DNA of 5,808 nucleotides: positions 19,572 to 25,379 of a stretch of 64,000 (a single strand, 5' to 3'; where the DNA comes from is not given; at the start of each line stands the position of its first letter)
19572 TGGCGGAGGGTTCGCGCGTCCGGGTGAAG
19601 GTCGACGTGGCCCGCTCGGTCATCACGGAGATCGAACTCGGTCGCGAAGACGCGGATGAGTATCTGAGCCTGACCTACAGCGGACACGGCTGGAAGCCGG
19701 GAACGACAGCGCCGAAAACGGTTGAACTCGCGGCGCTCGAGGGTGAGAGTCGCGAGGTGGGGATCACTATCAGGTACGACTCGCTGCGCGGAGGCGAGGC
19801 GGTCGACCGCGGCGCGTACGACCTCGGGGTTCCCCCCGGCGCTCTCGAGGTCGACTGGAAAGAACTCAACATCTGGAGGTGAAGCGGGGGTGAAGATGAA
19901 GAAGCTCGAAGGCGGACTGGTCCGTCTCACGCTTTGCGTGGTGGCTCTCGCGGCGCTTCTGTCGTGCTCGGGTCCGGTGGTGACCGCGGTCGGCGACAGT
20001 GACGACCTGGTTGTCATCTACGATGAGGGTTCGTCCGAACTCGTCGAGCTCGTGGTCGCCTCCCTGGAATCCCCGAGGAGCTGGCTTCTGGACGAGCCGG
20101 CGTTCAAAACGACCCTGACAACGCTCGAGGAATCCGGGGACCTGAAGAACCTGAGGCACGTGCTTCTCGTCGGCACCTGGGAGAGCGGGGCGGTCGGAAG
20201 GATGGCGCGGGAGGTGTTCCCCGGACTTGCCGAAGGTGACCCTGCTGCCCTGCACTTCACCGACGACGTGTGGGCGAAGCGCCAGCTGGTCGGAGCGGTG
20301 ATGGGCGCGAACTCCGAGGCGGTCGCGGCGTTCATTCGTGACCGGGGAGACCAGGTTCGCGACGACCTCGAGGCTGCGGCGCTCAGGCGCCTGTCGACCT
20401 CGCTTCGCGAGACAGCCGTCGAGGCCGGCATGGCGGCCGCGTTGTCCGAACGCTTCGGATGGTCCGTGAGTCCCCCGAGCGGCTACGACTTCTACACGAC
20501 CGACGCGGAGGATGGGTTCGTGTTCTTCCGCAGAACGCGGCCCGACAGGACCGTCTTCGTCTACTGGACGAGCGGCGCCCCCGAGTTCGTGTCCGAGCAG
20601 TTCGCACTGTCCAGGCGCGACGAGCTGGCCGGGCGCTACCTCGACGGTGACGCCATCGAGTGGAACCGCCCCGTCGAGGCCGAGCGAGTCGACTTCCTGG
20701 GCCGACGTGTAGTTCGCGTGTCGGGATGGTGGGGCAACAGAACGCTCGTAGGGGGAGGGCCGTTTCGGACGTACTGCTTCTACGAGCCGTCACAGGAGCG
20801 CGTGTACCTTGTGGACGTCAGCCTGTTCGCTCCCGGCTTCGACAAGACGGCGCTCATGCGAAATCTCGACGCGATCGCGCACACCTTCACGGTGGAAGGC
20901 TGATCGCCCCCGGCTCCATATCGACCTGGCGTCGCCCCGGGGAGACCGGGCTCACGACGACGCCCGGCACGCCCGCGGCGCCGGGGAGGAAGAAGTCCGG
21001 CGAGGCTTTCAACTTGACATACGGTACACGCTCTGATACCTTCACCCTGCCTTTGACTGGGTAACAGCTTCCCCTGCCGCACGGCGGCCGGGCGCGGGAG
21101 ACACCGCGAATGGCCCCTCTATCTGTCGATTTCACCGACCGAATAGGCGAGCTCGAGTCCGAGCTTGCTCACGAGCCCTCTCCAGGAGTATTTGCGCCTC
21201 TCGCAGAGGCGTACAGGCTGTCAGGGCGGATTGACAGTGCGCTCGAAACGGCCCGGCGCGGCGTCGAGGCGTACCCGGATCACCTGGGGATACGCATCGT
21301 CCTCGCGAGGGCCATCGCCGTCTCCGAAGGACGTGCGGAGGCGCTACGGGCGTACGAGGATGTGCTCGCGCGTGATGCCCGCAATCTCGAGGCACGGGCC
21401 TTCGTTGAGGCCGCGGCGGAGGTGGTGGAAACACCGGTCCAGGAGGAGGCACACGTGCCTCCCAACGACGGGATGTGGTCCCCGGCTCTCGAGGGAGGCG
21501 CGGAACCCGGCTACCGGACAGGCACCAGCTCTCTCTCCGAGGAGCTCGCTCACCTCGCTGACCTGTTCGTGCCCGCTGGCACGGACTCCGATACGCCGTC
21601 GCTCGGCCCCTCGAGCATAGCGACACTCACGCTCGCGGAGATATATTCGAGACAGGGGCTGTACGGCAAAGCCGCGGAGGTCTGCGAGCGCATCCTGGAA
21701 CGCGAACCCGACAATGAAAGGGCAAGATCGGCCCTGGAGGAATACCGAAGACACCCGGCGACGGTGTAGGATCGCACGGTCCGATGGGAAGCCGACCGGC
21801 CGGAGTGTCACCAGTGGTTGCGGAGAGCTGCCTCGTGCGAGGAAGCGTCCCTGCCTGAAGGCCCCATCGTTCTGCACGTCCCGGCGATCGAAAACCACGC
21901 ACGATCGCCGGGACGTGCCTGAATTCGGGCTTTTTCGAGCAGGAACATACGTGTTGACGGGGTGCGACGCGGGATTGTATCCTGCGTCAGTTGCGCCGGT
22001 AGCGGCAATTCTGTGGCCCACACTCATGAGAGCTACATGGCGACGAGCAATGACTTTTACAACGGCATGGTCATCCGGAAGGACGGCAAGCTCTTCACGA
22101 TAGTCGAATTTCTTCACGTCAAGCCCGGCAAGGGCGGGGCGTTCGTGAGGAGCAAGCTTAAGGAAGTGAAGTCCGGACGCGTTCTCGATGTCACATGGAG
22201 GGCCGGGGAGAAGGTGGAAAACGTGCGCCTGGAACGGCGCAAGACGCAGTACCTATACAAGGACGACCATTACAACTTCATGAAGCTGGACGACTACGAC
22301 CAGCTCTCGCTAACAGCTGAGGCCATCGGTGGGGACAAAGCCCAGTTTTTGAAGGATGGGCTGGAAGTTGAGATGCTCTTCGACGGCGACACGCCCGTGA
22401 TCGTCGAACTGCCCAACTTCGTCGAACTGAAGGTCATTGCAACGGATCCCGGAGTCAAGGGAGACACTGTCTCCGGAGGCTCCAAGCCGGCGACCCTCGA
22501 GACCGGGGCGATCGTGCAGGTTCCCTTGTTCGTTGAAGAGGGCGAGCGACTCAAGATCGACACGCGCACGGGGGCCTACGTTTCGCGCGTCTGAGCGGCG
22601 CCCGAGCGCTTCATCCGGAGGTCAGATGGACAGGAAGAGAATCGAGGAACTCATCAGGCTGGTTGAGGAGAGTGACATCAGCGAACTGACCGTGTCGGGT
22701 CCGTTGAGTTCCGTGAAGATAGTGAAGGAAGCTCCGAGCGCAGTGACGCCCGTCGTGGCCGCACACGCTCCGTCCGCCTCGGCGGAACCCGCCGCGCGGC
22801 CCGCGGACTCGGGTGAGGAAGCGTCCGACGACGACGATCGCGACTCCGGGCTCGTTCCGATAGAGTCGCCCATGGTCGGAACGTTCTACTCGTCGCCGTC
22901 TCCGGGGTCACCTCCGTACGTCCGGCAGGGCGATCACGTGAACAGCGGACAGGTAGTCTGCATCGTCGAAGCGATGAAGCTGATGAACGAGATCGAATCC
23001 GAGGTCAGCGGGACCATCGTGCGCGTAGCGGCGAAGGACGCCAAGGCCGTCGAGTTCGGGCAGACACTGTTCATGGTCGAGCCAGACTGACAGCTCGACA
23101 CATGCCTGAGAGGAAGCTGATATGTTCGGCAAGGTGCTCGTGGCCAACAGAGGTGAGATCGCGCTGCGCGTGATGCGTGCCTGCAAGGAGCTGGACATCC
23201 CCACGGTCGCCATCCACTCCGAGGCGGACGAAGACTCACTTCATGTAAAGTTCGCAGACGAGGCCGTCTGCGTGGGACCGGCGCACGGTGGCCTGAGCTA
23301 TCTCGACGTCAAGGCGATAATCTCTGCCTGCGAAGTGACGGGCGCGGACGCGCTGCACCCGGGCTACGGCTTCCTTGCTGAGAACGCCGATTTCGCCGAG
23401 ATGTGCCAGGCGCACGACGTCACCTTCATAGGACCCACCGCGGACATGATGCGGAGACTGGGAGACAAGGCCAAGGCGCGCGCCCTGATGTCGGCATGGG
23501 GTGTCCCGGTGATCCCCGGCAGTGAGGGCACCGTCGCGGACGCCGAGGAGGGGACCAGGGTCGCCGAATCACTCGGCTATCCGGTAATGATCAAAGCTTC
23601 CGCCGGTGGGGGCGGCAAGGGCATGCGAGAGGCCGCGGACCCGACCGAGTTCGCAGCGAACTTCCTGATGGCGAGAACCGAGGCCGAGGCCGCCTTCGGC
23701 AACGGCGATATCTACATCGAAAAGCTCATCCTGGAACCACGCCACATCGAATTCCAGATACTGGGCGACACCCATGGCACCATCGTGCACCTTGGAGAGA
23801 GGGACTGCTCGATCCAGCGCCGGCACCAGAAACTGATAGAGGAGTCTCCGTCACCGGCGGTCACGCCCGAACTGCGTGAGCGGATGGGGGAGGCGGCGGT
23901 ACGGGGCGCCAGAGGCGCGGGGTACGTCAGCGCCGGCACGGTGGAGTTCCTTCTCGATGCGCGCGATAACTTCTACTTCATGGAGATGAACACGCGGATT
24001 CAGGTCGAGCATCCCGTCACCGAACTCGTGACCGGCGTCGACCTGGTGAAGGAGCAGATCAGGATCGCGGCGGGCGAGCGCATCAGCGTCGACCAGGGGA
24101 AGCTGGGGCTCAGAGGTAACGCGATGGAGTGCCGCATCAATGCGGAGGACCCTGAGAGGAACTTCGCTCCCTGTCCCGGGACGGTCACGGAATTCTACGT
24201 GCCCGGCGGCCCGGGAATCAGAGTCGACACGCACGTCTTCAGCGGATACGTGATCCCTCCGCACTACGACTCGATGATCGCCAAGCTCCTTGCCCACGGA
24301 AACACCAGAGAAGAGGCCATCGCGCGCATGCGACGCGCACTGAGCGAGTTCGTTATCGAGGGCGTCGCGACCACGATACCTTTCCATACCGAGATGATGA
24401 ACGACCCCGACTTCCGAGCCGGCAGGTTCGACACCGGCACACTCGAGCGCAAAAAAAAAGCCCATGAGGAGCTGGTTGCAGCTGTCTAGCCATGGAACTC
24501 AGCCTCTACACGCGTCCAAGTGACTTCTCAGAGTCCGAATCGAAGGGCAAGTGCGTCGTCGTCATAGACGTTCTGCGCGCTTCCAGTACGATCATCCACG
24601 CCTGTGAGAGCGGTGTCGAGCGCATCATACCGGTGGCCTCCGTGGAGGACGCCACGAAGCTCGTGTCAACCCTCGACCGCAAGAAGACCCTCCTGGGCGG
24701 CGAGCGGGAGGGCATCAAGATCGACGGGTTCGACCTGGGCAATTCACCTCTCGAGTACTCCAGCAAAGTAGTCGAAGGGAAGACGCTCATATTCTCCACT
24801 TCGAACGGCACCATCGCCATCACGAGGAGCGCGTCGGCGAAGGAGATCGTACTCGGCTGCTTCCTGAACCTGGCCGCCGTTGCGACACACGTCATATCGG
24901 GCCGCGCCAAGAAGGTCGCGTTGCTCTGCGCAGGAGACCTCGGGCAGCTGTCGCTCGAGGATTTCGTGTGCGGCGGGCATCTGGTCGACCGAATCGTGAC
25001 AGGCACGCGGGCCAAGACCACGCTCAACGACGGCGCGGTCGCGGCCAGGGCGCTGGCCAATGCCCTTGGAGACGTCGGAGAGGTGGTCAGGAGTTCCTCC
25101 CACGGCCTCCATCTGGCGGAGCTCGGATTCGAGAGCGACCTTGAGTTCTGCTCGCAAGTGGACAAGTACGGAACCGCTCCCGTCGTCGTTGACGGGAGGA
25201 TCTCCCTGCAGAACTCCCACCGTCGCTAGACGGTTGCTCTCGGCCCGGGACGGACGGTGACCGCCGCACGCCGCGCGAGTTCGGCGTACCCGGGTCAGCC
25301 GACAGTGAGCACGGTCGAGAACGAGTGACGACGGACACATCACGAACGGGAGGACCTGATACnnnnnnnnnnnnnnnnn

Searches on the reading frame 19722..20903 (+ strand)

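Call 36: search_protein_families(library=pfam, proteins=[window:19722-20903:+], max_evalue=0.0001)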
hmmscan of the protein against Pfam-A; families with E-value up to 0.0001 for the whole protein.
window:19722-20903:+ (393 aa): 1 family
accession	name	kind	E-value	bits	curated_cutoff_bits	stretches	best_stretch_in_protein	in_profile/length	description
PF16125.10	DUF4837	-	1.4e-30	106.8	25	1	90-388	2-295/295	Domain of unknown function (DUF4837)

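Call 65: search_protein_families(library=ncbifam, proteins=[window:19722-20903:+], max_evalue=0.0001)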
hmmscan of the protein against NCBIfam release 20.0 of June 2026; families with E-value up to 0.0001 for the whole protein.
window:19722-20903:+ (393 aa): 0 families

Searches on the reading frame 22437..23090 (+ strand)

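Call 36: search_protein_families(library=pfam, proteins=[window:22437-23090:+], max_evalue=0.0001)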
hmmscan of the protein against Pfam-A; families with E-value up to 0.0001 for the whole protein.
window:22437-23090:+ (217 aa): 1 family
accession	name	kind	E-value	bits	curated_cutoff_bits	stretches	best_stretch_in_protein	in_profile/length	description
PF00364.28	Biotin_lipoyl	-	1.4e-21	76.6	22.1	1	142-213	3-72/73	Biotin-requiring enzyme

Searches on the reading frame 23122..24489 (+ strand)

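Call 36: search_protein_families(library=pfam, proteins=[window:23122-24489:+], max_evalue=0.0001)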
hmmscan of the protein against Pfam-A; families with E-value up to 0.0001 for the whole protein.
window:23122-24489:+ (455 aa): 4 families
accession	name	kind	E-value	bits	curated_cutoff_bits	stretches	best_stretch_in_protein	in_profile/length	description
PF02786.22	CPSase_L_D2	-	4.2e-76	255.6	19.8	1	115-321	1-208/211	Carbamoyl-phosphate synthase L chain, ATP binding domain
PF00289.28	Biotin_carb_N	-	1.6e-44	151.3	25.5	1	1-110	1-110/110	Biotin carboxylase, N-terminal domain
PF02785.25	Biotin_carb_C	-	1.8e-43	147.4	32.4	1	336-442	1-107/108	Biotin carboxylase C-terminal domain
PF07478.18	Dala_Dala_lig_C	-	7.2e-08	32.6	24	1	130-291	9-174/204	D-ala D-ala ligase C-terminus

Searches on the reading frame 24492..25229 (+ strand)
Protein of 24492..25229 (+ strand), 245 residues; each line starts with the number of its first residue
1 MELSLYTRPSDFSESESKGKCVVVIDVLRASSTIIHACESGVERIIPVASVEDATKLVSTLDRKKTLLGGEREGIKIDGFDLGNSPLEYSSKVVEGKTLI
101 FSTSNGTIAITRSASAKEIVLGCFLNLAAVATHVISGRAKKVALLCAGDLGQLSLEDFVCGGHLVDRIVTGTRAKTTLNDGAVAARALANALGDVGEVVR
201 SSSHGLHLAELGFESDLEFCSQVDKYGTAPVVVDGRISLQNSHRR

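Call 36: search_protein_families(library=pfam, proteins=[window:24492-25229:+], max_evalue=0.0001)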
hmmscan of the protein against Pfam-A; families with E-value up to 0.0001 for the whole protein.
window:24492-25229:+ (245 aa): 1 family
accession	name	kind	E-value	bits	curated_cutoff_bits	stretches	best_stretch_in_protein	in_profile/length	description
PF04029.19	2-ph_phosp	-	1e-74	251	26.4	1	9-234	4-225/226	2-phosphosulpholactate phosphatase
